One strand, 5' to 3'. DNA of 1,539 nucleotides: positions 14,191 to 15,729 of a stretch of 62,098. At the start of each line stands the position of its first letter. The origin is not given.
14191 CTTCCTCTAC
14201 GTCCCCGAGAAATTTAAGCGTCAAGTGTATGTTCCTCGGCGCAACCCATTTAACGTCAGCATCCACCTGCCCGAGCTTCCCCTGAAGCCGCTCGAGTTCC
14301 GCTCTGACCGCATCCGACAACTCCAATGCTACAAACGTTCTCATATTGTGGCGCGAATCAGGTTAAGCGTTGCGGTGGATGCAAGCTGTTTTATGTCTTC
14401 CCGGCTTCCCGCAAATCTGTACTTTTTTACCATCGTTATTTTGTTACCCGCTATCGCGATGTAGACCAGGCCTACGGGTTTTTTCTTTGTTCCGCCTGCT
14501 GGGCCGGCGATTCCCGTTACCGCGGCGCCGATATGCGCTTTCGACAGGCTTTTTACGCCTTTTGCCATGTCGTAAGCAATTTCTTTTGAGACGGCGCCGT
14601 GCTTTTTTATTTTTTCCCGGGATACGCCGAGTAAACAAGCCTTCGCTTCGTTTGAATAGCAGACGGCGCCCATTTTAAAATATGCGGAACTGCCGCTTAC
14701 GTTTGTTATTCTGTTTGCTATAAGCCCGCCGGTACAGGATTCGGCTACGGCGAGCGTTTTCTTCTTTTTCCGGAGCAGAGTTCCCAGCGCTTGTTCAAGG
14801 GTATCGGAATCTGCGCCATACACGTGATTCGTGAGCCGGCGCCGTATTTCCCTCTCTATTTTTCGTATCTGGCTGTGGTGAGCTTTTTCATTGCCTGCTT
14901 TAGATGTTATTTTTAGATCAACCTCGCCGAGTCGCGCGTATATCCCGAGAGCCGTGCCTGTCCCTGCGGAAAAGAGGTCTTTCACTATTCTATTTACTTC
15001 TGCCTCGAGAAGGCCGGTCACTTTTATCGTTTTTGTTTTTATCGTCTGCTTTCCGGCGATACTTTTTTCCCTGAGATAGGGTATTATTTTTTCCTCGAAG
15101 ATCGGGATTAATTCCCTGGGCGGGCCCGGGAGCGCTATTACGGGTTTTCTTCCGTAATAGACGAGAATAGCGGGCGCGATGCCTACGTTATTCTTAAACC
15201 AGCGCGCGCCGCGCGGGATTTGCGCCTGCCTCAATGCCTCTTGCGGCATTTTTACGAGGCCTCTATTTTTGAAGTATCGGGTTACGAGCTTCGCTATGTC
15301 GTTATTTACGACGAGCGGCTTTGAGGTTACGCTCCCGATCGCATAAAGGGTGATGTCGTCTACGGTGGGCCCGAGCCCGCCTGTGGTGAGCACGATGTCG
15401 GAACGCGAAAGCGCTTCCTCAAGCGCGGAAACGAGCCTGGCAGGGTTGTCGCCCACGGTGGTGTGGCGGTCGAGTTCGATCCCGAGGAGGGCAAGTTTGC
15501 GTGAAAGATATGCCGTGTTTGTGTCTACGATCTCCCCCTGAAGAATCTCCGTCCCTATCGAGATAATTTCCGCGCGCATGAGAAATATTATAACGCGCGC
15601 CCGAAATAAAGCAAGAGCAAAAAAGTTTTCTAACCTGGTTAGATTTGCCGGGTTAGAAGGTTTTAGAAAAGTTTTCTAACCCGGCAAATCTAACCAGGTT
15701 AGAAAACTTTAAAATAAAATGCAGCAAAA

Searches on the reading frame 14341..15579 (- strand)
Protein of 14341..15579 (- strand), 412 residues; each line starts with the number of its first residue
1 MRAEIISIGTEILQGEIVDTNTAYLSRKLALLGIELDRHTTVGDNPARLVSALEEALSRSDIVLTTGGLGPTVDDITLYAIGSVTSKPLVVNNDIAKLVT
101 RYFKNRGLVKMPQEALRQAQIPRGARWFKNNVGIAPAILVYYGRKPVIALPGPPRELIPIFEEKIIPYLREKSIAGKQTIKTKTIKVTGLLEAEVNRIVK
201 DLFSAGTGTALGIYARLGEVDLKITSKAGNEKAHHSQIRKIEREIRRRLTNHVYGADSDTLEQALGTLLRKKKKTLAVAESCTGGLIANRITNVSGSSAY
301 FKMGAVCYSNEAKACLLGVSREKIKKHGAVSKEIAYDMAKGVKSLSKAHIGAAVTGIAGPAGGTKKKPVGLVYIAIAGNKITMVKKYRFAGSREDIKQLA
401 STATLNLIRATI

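Call 73: find_encoding_contigs(protein=window:14341-15579:-, flank=10000, max_places=3)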
Protein window:14341-15579:- (412 aa): 1 contig read that carries it; 1 place shown.
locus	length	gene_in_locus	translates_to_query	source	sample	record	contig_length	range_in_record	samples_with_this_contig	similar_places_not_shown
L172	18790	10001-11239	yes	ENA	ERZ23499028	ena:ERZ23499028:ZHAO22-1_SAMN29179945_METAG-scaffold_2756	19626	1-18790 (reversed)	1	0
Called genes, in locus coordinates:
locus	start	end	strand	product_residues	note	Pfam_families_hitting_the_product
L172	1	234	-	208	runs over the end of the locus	PF01841:Transglut_core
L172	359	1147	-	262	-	PF00977:His_biosynth, PF01207:Dus (faint), PF02581:TMP-TENI (faint), PF03060:NMO (faint)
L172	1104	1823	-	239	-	PF00977:His_biosynth, PF01207:Dus (faint)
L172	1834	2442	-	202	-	PF00117:GATase, PF01174:SNO (weak), PF07685:GATase_3 (weak)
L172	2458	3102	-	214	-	PF00475:IGPD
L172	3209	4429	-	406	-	PF00815:Histidinol_dh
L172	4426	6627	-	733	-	PF01411:tRNA-synt_2c, PF07973:tRNA_SAD, PF02272:DHHA1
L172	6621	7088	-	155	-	PF21982:RecX_HTH1, PF02631:RecX_HTH2, PF21981:RecX_HTH3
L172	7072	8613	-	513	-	PF00089:Trypsin, PF13365:Trypsin_2, PF00595:PDZ, PF13180:PDZ_2, PF17820:PDZ_6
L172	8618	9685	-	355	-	PF01637:ATPase_2 (faint), PF00154:RecA_N, PF06745:ATPase (faint), PF08423:Rad51, PF27531:MT3502_N (weak), PF21096:RecA_C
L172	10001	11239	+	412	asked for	PF00994:MoCF_biosynth, PF18146:CinA_KH, PF02464:CinA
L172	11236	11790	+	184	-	PF13563:2_5_RNA_ligase2, PF02834:LigT_PEase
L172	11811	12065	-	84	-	-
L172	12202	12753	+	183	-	PF12844:HTH_19 (weak), PF13443:HTH_26 (weak), PF01381:HTH_3 (weak), PF07883:Cupin_2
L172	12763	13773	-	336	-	-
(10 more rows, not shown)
